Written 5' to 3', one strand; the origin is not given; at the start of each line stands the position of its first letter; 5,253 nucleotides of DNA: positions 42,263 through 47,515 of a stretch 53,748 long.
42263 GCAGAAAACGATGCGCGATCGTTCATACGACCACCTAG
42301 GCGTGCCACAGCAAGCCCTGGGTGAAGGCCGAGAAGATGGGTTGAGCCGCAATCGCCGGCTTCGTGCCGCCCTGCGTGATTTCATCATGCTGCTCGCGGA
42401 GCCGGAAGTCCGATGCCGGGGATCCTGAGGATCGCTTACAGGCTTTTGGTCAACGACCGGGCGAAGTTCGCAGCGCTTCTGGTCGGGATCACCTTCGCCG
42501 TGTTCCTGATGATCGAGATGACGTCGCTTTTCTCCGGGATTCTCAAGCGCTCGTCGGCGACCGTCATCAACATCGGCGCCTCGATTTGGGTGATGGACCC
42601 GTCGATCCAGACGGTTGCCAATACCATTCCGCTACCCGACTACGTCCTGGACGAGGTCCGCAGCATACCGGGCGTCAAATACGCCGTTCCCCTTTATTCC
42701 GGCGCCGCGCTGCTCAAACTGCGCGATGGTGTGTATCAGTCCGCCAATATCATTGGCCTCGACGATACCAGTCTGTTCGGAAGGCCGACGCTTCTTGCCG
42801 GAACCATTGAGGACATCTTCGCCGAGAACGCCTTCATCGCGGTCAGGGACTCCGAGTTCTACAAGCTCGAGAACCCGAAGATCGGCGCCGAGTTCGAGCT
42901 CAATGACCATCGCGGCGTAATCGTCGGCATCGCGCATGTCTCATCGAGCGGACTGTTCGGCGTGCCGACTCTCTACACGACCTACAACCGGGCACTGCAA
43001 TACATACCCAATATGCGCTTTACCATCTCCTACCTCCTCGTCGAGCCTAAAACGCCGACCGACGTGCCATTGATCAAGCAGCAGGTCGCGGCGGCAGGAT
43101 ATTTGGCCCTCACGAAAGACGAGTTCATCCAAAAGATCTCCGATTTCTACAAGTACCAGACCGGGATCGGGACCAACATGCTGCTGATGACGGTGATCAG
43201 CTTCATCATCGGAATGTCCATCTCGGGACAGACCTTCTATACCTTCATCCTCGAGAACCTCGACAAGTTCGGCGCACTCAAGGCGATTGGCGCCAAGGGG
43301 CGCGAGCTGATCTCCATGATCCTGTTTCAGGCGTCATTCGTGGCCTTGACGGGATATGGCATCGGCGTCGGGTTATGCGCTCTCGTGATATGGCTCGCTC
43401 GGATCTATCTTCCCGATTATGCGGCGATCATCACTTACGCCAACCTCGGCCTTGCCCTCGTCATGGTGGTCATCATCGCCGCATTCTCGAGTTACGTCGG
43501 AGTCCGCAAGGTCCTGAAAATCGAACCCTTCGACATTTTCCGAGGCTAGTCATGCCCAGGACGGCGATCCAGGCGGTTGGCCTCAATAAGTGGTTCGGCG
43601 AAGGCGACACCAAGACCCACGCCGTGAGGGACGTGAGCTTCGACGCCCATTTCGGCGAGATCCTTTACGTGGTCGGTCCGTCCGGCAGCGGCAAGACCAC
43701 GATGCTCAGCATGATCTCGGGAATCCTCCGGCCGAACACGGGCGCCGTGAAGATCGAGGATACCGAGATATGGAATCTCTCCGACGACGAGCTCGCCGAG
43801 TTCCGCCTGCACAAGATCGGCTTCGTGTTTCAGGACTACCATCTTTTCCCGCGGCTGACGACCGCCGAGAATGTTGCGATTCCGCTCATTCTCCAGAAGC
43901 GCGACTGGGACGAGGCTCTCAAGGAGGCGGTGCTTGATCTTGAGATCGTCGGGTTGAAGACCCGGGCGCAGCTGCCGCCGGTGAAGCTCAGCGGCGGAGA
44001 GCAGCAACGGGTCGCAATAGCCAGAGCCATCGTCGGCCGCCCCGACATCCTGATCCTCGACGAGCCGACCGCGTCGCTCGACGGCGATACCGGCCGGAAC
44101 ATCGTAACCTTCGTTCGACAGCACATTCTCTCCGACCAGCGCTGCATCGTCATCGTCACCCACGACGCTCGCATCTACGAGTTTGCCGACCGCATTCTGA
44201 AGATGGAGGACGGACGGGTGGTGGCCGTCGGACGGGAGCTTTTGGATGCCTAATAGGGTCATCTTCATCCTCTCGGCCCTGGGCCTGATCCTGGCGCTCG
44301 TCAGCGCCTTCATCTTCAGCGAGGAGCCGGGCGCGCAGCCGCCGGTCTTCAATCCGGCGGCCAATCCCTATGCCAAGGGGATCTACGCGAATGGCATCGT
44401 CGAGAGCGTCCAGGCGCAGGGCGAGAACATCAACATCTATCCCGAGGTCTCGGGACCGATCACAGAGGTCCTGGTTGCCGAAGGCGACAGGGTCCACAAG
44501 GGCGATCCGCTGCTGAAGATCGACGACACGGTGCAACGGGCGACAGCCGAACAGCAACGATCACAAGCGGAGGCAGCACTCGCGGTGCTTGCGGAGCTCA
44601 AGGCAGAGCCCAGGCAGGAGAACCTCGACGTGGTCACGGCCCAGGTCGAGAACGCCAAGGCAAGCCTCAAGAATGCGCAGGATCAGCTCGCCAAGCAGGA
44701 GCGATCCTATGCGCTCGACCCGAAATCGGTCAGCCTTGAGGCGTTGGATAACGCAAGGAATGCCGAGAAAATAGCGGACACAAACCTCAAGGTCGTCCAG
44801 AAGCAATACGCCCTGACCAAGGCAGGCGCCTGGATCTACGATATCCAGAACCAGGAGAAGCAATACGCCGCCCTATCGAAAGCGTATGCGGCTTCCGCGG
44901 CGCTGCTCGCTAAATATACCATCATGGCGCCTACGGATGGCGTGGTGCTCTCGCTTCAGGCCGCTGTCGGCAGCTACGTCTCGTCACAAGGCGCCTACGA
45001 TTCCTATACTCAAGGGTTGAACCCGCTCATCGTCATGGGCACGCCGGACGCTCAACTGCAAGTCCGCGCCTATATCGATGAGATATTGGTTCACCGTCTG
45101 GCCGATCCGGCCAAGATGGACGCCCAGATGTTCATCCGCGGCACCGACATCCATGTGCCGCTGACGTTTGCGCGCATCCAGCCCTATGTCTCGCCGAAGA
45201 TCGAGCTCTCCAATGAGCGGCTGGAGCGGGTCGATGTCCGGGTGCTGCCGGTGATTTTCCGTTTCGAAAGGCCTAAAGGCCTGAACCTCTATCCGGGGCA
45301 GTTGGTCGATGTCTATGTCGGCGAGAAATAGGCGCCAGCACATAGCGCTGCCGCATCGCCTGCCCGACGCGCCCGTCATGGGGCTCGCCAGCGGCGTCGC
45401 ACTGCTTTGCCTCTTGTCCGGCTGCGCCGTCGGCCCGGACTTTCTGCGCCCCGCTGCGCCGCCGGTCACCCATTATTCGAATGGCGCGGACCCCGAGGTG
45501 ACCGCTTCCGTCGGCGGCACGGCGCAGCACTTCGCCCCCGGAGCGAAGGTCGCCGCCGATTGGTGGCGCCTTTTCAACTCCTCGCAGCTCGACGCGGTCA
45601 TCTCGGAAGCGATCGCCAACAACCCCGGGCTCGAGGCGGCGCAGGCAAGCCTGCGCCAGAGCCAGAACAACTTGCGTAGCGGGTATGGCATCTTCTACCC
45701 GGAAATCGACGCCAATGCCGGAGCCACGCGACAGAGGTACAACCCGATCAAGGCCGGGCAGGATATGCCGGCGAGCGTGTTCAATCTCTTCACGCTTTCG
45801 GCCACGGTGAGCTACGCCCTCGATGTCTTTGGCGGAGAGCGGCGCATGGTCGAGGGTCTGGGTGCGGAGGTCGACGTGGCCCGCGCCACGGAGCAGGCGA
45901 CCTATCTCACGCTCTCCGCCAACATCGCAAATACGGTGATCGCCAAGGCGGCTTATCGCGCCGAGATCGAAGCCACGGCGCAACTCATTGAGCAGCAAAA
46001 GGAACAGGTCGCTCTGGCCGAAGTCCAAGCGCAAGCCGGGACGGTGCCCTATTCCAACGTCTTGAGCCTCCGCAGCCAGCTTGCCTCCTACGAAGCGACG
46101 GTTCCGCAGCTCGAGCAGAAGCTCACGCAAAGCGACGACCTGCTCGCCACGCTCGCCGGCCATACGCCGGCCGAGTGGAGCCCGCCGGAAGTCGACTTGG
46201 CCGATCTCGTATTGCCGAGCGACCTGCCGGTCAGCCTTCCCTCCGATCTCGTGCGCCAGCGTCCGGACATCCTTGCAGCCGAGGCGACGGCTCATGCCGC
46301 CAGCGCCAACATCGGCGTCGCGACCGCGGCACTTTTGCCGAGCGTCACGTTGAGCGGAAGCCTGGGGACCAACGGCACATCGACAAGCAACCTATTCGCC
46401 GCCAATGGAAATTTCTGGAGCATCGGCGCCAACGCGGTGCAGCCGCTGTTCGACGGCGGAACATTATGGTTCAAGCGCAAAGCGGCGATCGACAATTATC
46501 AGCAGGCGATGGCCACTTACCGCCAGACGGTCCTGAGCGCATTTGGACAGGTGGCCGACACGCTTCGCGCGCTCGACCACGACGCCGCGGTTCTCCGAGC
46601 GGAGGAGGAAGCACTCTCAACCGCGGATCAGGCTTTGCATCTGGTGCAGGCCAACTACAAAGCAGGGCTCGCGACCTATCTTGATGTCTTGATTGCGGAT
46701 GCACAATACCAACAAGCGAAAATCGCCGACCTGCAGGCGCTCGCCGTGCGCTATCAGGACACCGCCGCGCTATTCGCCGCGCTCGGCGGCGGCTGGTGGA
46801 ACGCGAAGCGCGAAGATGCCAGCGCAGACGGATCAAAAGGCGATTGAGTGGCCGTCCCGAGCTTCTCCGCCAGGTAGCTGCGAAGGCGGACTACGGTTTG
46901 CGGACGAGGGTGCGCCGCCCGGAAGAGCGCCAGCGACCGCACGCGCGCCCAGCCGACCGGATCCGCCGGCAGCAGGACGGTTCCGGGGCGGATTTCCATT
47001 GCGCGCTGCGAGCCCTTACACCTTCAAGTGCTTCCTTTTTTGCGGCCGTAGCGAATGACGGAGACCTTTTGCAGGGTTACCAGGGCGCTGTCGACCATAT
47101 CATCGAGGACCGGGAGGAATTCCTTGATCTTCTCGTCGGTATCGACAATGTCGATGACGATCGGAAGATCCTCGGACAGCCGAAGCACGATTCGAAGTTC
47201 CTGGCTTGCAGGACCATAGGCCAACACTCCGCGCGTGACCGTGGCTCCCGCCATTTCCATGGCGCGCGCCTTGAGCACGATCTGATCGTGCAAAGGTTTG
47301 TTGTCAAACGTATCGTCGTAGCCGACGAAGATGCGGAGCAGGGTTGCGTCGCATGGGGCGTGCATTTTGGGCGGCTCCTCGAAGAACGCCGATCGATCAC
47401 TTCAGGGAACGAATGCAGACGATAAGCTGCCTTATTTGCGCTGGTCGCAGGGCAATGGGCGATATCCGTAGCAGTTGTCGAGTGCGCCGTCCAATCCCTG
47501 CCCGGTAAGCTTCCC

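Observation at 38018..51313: Dense FNR/FixK regulon island: at least eight correctly spaced boxes in about 13 kb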

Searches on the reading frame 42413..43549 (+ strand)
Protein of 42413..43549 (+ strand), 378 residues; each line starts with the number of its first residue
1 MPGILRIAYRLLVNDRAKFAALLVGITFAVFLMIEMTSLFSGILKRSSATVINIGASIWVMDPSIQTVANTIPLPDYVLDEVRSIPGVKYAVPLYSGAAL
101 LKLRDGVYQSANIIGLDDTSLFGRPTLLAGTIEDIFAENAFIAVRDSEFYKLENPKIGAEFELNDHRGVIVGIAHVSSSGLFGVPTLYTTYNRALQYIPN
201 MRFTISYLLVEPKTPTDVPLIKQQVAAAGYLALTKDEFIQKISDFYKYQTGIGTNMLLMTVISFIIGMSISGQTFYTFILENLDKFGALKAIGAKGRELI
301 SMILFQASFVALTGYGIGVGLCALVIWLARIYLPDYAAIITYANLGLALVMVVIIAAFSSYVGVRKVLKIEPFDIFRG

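Call 8: search_protein_families(library=pfam, proteins=[window:42413-43549:+], max_evalue=0.01)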
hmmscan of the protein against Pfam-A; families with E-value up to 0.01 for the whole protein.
window:42413-43549:+ (378 aa): 2 families
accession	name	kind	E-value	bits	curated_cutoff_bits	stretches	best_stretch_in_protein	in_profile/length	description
PF02687.27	FtsX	-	3.3e-12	46.9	25.5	1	258-372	2-120/120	FtsX-like permease C-terminal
PF12704.14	MacB_PCD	-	1e-09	39.5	27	1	22-227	4-206/207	MacB-like periplasmic core domain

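Call 20: search_protein_families(library=ncbifam, proteins=[window:42413-43549:+], max_evalue=0.001)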
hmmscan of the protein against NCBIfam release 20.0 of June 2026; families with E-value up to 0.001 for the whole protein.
window:42413-43549:+ (378 aa): 3 families
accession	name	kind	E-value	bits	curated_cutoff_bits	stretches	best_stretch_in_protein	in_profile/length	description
TIGR01185.1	devC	equivalog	1.9e-17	63.4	290.35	1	7-376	3-380/380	ABC transporter permease DevC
NF007826.0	PRK10535.1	equivalog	1.6e-05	23.4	966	1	256-375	525-644/648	macrolide ABC transporter ATP-binding protein/permease MacB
TIGR03434.1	ADOP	subfamily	6.4e-05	21.2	622.3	1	290-377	715-801/803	ADOP family duplicated permease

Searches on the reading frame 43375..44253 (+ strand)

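Call 8: search_protein_families(library=pfam, proteins=[window:43375-44253:+], max_evalue=0.01)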
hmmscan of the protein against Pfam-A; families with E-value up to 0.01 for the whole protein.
window:43375-44253:+ (292 aa): 10 families
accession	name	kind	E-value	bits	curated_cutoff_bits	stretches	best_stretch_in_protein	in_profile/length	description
PF00005.33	ABC_tran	-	1.6e-34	119.9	25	1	85-233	2-137/137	ABC transporter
PF02463.25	SMC_N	-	8.3e-07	29.1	40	1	96-278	26-212/220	RecF/RecN/SMC N terminal domain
PF13304.12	AAA_21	-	1.4e-05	25.8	27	0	149-265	184-300/304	AAA domain, putative AbiEii toxin, Type IV TA system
PF00437.27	T2SSE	-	0.00058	19.1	24.9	1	96-131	144-180/370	Type II/IV secretion system protein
PF01078.27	Mg_chelatase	-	0.0008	19.3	20.3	1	94-142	22-70/207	Magnesium chelatase, subunit ChlI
PF13555.12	AAA_29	-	0.0018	18.4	27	1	92-122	20-50/61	P-loop containing region of AAA domain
PF13191.12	AAA_16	-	0.0021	19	32.6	1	93-199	23-104/167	AAA ATPase domain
PF13166.12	AAA_13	-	0.0022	17.2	36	0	220-269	524-575/713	AAA domain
PF03266.21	NTPase_1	-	0.0026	18.1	23.9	0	220-288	93-158/168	NTPase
PF13401.12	AAA_22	-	0.0063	17.3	27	0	96-118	7-29/130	AAA domain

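Call 104: search_protein_families(library=ncbifam, proteins=[window:43546-44253:+], max_evalue=0.00001)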
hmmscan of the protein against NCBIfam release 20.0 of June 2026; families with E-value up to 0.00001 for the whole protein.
window:43546-44253:+ (235 aa): 190 families (the best 25 are shown)
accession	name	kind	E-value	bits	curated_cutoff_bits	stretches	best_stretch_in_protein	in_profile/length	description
TIGR02982.1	heterocyst_DevA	subfamily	1.6e-62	211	295.8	1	8-225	2-219/220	ABC exporter ATP-binding subunit, DevA family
TIGR02211.1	LolD_lipo_ex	equivalog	4.9e-57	193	307.75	1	8-226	2-220/221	lipoprotein-releasing ABC transporter ATP-binding protein LolD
TIGR02673.1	FtsE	equivalog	1.1e-54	185.4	264.85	1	22-224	13-214/214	cell division ATP-binding protein FtsE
NF008639.0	PRK11629.1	equivalog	1.6e-50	171.7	360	1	4-226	3-225/234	lipoprotein-releasing ABC transporter ATP-binding protein LolD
NF007826.0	PRK10535.1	equivalog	1e-48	166.1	966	1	12-227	9-223/648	macrolide ABC transporter ATP-binding protein/permease MacB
TIGR03608.1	L_ocin_972_ABC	subfamily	2.7e-48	164.2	254.85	1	24-220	11-206/206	putative bacteriocin export ABC transporter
TIGR01186.1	proV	subfamily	4.1e-46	157.7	326.6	1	23-229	5-212/363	betaine/proline/choline family ABC transporter ATP-binding protein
NF007879.0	PRK10584.1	equivalog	1.3e-45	155.9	336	1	9-225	8-224/228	putative ABC transporter ATP-binding protein YbbA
TIGR02315.1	ABC_phnC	equivalog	1.3e-45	155.7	266.1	1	12-227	6-226/243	phosphonate ABC transporter ATP-binding protein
NF038007.1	ABC_ATP_DarD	equivalog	6.6e-45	153.2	375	1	15-224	9-217/218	darobactin export ABC transporter ATP-binding protein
TIGR03265.1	PhnT2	equivalog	7e-45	153.8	457.7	1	23-229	16-217/353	putative 2-aminoethylphosphonate ABC transporter ATP-binding protein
NF040933.2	ABC_arch_GlcV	equivalog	3.2e-44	151.3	450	1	8-230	3-225/357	glucose ABC transporter ATP-binding protein GlcV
NF006987.0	PRK09452.1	equivalog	4e-43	147.5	482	1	9-229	19-230/378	spermidine/putrescine ABC transporter ATP-binding protein PotA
TIGR00968.1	3a0106s01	subfamily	1.2e-42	146.1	342.75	1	23-229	12-213/237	sulfate ABC transporter ATP-binding protein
TIGR03258.1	PhnT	equivalog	2e-42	145.5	499.15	1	27-230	24-223/359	2-aminoethylphosphonate ABC transport system ATP-binding subunit PhnT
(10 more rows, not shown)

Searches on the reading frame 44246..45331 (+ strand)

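Call 8: search_protein_families(library=pfam, proteins=[window:44246-45331:+], max_evalue=0.01)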
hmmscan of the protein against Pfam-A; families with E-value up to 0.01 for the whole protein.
window:44246-45331:+ (361 aa): 4 families
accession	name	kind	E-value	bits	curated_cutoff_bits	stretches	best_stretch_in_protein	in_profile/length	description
PF13533.13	Biotin_lipoyl_2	-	2.7e-09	37.1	29.8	1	63-93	2-32/32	Biotin-lipoyl like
PF13437.12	HlyD_3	-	1.5e-07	32.6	22.2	1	225-351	1-106/106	HlyD family secretion protein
PF16576.10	HlyD_D23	-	2.5e-06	27.4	30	1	60-247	18-132/214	Barrel-sandwich domain of CusB or HlyD membrane-fusion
PF00364.28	Biotin_lipoyl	-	0.00012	22.3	22.1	0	66-92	47-73/73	Biotin-requiring enzyme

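Call 20: search_protein_families(library=ncbifam, proteins=[window:44246-45331:+], max_evalue=0.001)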
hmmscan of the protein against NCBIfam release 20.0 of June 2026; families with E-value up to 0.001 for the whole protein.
window:44246-45331:+ (361 aa): 11 families
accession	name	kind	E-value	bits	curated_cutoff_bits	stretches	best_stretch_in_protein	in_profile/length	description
NF002939.0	PRK03598.1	equivalog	1.2e-23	83.8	393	1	64-332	47-297/332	secretion protein HlyD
NF007785.0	PRK10476.1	equivalog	8e-21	74.2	376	1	53-248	40-233/347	multidrug transporter subunit MdtN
TIGR00998.1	8a0101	subfamily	5.9e-20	71.5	390.8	1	53-248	34-229/334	EmrA/EmrK family multidrug efflux transporter periplasmic adaptor subunit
TIGR01730.1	RND_mfp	subfamily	1.5e-16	60.2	94.9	1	59-119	24-84/322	efflux RND transporter periplasmic adaptor subunit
TIGR01843.1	type_I_hlyD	subfamily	2.8e-14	52.9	208.65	1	45-166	30-152/422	HlyD family type I secretion periplasmic adaptor subunit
NF011715.0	PRK15136.1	equivalog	1.8e-11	43.3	563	1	58-248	58-240/390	multidrug efflux MFS transporter periplasmic adaptor subunit EmrA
NF007850.1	PRK10559.1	equivalog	4e-07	29.5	400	1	62-156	41-139/303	p-hydroxybenzoic acid efflux pump subunit AaeA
TIGR02971.1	heterocyst_DevB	subfamily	1e-06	28.4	129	1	58-249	10-230/327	ABC exporter membrane fusion protein, DevB family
TIGR03794.1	NHLM_micro_HlyD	equivalog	6e-06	25.4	156.2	1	48-202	48-200/421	NHLP bacteriocin system secretion protein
NF000272.2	OqxA_adapt_sub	exception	2.6e-05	23.3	835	1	49-110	59-116/391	multidrug efflux RND transporter periplasmic adaptor subunit OqxA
NF045904.1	RND-peri-MexE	equivalog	4.1e-05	22.6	714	1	60-113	62-115/390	multidrug efflux RND transporter periplasmic adaptor subunit MexE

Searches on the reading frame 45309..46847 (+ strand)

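Call 8: search_protein_families(library=pfam, proteins=[window:45309-46847:+], max_evalue=0.01)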
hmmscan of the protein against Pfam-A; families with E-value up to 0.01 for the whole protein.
window:45309-46847:+ (512 aa): 1 family
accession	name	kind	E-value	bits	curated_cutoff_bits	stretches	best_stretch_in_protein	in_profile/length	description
PF02321.23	OEP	-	2.9e-49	167.8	22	2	315-493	9-187/187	Outer membrane efflux protein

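Call 104: search_protein_families(library=ncbifam, proteins=[window:45309-46847:+], max_evalue=0.00001)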
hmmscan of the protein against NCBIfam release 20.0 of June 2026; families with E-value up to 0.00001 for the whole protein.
window:45309-46847:+ (512 aa): 10 families
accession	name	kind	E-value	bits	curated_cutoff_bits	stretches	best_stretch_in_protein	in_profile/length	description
TIGR01845.1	outer_NodT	subfamily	1.8e-139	465.5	210.05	1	32-495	3-460/460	efflux transporter outer membrane subunit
NF007347.1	PRK09837.1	subfamily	5.3e-46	157.4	598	1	31-497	10-460/461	Cu(I)/Ag(I) efflux RND transporter outer membrane protein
NF033143.1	efflux_OM_AdeK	equivalog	2.1e-40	138.9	900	1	59-502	28-468/480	multidrug efflux RND transporter AdeIJK outer membrane channel subunit AdeK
NF033142.1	efflux_OM_AdeC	exception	1.9e-38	132.3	975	1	62-495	31-461/465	multidrug efflux RND transporter AdeABC outer membrane channel subunit AdeC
TIGR01844.1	type_I_sec_TolC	subfamily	5.8e-36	124.4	225.15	1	92-493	3-398/414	TolC family outer membrane protein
NF008524.1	PRK11459.1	equivalog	8.1e-18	64.5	650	1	81-496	54-476/478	multidrug resistance outer membrane protein MdtQ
NF007390.0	PRK09915.1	equivalog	1.5e-17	63.5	597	1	72-497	47-480/488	MdtP family multidrug efflux transporter outer membrane subunit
NF047721.1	ToxDrgExpTdeA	equivalog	1.8e-16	60.1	550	1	80-494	45-451/455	toxin/drug exporter TdeA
NF052390.1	efflux_OMP_AbuO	equivalog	2.9e-09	36.2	700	1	232-473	170-411/447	multidrug efflux outer membrane protein AbuO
NF007002.0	PRK09465.1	equivalog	1.5e-07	30.3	495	1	93-471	25-402/460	outer membrane channel protein TolC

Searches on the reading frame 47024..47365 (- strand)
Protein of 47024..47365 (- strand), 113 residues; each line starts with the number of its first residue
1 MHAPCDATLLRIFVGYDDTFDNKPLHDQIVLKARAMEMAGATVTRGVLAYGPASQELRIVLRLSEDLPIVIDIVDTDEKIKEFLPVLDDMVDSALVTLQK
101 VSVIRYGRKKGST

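Call 57: search_protein_families(library=pfam, proteins=[window:47024-47365:-], max_evalue=1)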
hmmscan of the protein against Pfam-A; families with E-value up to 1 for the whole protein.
window:47024-47365:- (113 aa): 1 family
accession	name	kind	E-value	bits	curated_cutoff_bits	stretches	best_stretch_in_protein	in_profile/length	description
PF02641.20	DUF190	-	1.7e-29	102.4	23.4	1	9-103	2-97/97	Uncharacterized ACR, COG1993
